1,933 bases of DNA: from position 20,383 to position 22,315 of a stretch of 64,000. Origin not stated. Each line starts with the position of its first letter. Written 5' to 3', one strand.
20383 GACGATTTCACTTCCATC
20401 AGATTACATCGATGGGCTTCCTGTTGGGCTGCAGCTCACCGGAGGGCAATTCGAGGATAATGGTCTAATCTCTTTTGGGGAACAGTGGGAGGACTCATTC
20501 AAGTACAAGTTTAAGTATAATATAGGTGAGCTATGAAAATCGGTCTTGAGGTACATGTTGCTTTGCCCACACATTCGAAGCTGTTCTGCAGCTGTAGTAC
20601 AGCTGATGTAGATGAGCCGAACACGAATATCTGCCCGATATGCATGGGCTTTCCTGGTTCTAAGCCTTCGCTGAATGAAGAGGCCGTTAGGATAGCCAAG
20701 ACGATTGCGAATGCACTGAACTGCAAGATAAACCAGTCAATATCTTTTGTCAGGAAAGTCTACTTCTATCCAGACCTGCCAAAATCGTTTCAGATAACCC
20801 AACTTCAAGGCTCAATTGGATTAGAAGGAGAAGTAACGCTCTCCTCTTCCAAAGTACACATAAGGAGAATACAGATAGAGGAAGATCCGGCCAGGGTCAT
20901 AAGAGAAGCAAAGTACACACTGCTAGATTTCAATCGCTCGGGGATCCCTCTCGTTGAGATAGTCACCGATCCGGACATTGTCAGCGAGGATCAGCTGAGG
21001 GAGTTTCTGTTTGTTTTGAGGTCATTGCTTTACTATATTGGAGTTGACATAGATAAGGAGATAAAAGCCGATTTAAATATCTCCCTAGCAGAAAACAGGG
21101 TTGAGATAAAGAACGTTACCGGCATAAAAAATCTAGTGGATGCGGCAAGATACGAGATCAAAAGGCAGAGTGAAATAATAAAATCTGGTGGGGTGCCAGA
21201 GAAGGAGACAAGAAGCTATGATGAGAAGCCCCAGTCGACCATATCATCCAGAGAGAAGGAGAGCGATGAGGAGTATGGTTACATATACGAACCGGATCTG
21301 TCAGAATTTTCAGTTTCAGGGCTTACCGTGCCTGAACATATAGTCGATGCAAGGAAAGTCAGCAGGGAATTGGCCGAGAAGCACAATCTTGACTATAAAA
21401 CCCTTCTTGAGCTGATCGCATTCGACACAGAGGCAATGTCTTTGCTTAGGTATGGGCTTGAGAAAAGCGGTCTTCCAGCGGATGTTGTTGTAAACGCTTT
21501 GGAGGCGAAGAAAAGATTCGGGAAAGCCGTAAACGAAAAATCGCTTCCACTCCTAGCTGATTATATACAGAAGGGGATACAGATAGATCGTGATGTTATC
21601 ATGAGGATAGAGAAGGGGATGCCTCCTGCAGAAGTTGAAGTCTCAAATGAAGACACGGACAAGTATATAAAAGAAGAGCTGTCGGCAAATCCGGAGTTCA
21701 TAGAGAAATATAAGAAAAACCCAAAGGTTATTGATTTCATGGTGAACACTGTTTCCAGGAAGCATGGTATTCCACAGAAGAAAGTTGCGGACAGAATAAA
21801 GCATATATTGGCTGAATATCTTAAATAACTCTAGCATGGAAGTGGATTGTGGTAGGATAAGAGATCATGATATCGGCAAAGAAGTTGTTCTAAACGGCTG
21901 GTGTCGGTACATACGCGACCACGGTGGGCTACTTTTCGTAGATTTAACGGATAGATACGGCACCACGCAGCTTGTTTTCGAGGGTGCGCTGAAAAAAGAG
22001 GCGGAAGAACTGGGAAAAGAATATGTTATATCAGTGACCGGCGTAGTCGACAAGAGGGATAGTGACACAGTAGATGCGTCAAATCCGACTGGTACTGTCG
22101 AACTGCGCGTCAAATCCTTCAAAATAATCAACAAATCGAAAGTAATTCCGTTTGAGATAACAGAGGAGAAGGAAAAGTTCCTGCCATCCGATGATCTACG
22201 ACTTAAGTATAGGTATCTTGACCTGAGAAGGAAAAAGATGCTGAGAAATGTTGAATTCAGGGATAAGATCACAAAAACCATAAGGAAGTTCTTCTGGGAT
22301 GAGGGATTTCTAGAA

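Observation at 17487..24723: glnA followed by a translationally coupled gatC-gatA-gatB-aspS operon with a bacterial-type (GAD-domain) AspRS, plus an asparaginase/GatD-like gene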

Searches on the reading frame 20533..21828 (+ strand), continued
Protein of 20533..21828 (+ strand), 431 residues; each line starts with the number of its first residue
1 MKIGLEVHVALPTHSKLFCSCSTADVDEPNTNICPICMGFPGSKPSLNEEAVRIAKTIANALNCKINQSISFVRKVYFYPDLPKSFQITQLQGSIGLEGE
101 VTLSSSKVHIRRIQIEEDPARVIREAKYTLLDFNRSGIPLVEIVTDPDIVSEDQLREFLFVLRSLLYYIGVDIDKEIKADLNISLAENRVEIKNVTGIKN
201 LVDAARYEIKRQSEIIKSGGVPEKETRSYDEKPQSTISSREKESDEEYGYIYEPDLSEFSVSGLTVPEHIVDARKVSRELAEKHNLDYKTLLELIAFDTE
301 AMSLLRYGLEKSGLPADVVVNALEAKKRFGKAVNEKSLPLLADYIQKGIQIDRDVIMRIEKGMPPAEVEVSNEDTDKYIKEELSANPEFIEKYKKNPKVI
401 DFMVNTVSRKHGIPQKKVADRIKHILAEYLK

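Call 46: fold_search(model_id=the predicted structure, library=pdb)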
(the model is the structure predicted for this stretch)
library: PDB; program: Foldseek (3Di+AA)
matches with E <= 10: 643; with E <= 0.001: 17
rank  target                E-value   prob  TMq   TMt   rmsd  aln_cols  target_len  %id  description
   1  9a6e_A                5.5e-33  1.00  0.76  0.69   5.7       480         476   29  Integrative model of GATB-SUCD by crosslinking MS and deep learning (released 2024-09-18)
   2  3h0l_B                5.7e-31  1.00  0.71  0.74   4.4       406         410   33  Structure of trna-dependent amidotransferase gatcab from aquifex aeolicus (released 2009-07-21)
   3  3ip4_B                1.2e-30  1.00  0.74  0.67   7.7       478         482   27  The high resolution structure of GatCAB (released 2009-11-24)
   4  3kfu_I                1.8e-28  1.00  0.77  0.75   4.9       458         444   25  Crystal structure of the transamidosome (released 2010-08-25)
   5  3al0_B                2.1e-28  1.00  0.67  0.61   6.7       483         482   30  Crystal structure of the glutamine transamidosome from Thermotoga maritima in the glutamylation state. (released 2010-09-29)
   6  3kfu_F                4.3e-28  1.00  0.80  0.77   4.3       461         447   26  Crystal structure of the transamidosome (released 2010-08-25)
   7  2g5h_B                1.6e-27  1.00  0.72  0.78   3.5       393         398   30  Structure of tRNA-Dependent Amidotransferase GatCAB (released 2006-07-18)
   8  2g5i_B                2.3e-27  1.00  0.71  0.75   3.9       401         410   30  Structure of tRNA-Dependent Amidotransferase GatCAB complexed with ADP-AlF4 (released 2006-07-18)
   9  4wj3_B                2.5e-27  1.00  0.70  0.67   4.3       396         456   28  Crystal structure of the asparagine transamidosome from Pseudomonas aeruginosa (released 2014-12-31)
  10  2df4_B                3.2e-27  1.00  0.69  0.74   4.6       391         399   29  Structure of tRNA-Dependent Amidotransferase GatCAB complexed with Mn2+ (released 2006-07-18)
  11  2dqn_B                3.7e-27  1.00  0.72  0.76   3.7       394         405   30  Structure of tRNA-Dependent Amidotransferase GatCAB complexed with Asn (released 2006-07-18)
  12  4wj3_E                4.2e-26  1.00  0.68  0.65   4.6       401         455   29  Crystal structure of the asparagine transamidosome from Pseudomonas aeruginosa (released 2014-12-31)
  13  2f2a_B                1.2e-25  1.00  0.71  0.75   4.0       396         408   28  Structure of tRNA-Dependent Amidotransferase GatCAB complexed with Gln (released 2006-07-18)
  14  4n0h_B                5.3e-21  1.00  0.53  0.78   3.0       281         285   31  Crystal structure of S. cerevisiae mitochondrial GatFAB (released 2014-04-16)
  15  2d6f_C                5.7e-17  1.00  0.51  0.46   7.5       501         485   18  Crystal structure of Glu-tRNA(Gln) amidotransferase in the complex with tRNA(Gln) (released 2006-07-11)
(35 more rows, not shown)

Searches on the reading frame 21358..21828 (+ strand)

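Call 14: search_protein_families(library=pfam, proteins=[window:21358-21828:+], max_evalue=10)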
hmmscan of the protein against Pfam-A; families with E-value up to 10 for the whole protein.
window:21358-21828:+ (156 aa): 2 families
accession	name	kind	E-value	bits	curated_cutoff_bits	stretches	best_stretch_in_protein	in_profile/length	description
PF20306.3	Sp-DndD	-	0.052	14.1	27.2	1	4-21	8-25/51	Small protein found in certain Dnd DNA modification systems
PF21070.2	IcmF_helical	-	0.26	11.9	24.1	1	47-120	21-92/106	Type VI secretion protein IcmF helical domain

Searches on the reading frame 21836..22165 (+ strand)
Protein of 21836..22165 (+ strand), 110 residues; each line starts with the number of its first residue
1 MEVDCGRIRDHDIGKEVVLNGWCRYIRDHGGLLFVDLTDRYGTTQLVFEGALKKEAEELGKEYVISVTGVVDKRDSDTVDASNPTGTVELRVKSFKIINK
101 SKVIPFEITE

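Call 30: search_solved_structures(query=window:21836-22165:+, show_alignments=5, max_evalue=0.00001)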
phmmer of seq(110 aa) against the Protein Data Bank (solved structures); distinct sequences matched with E-value up to 0.00001: 15.
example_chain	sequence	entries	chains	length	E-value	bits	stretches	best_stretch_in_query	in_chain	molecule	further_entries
6wom_A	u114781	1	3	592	5.2e-19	71.7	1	11-108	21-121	Aspartate--tRNA ligase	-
4rmf_A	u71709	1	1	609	1.3e-17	67.2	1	5-110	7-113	Aspartate--tRNA(Asp/Asn) ligase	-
4o2d_A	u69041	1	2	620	1.4e-17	67.1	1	5-110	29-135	Aspartate--tRNA ligase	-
1eqr_A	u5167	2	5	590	8.8e-17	64.5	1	5-107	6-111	ASPARTYL-TRNA SYNTHETASE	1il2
1c0a_A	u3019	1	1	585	9.4e-17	64.4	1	5-107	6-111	ASPARTYL TRNA SYNTHETASE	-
5w25_A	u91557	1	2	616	4e-15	59.2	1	5-110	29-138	Aspartate--tRNA(Asp/Asn) ligase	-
5gro_A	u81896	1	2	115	2.5e-14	56.6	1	5-101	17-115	Aspartate--tRNA(Asp/Asn) ligase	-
4wj3_M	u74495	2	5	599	1.8e-13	53.8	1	5-109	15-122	Aspartate--tRNA(Asp/Asn) ligase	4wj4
1efw_A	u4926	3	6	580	1.1e-12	51.4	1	5-108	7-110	ASPARTYL-TRNA SYNTHETASE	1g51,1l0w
6hhv_A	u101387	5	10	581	1.1e-12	51.4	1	5-108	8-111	Aspartate--tRNA(Asp) ligase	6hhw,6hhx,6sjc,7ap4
4ah6_A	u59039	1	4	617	4.1e-11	46.3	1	4-108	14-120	ASPARTATE--TRNA LIGASE, MITOCHONDRIAL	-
6tji_A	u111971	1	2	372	1.8e-08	37.8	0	79-105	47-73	Cake10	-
6tjh_A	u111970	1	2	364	1e-07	35.3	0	78-105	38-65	Cake9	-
6tjg_A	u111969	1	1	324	8.9e-07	32.3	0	78-105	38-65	Cake8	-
1wyd_A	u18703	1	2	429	4.4e-06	30.1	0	13-103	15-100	hypothetical aspartyl-tRNA synthetase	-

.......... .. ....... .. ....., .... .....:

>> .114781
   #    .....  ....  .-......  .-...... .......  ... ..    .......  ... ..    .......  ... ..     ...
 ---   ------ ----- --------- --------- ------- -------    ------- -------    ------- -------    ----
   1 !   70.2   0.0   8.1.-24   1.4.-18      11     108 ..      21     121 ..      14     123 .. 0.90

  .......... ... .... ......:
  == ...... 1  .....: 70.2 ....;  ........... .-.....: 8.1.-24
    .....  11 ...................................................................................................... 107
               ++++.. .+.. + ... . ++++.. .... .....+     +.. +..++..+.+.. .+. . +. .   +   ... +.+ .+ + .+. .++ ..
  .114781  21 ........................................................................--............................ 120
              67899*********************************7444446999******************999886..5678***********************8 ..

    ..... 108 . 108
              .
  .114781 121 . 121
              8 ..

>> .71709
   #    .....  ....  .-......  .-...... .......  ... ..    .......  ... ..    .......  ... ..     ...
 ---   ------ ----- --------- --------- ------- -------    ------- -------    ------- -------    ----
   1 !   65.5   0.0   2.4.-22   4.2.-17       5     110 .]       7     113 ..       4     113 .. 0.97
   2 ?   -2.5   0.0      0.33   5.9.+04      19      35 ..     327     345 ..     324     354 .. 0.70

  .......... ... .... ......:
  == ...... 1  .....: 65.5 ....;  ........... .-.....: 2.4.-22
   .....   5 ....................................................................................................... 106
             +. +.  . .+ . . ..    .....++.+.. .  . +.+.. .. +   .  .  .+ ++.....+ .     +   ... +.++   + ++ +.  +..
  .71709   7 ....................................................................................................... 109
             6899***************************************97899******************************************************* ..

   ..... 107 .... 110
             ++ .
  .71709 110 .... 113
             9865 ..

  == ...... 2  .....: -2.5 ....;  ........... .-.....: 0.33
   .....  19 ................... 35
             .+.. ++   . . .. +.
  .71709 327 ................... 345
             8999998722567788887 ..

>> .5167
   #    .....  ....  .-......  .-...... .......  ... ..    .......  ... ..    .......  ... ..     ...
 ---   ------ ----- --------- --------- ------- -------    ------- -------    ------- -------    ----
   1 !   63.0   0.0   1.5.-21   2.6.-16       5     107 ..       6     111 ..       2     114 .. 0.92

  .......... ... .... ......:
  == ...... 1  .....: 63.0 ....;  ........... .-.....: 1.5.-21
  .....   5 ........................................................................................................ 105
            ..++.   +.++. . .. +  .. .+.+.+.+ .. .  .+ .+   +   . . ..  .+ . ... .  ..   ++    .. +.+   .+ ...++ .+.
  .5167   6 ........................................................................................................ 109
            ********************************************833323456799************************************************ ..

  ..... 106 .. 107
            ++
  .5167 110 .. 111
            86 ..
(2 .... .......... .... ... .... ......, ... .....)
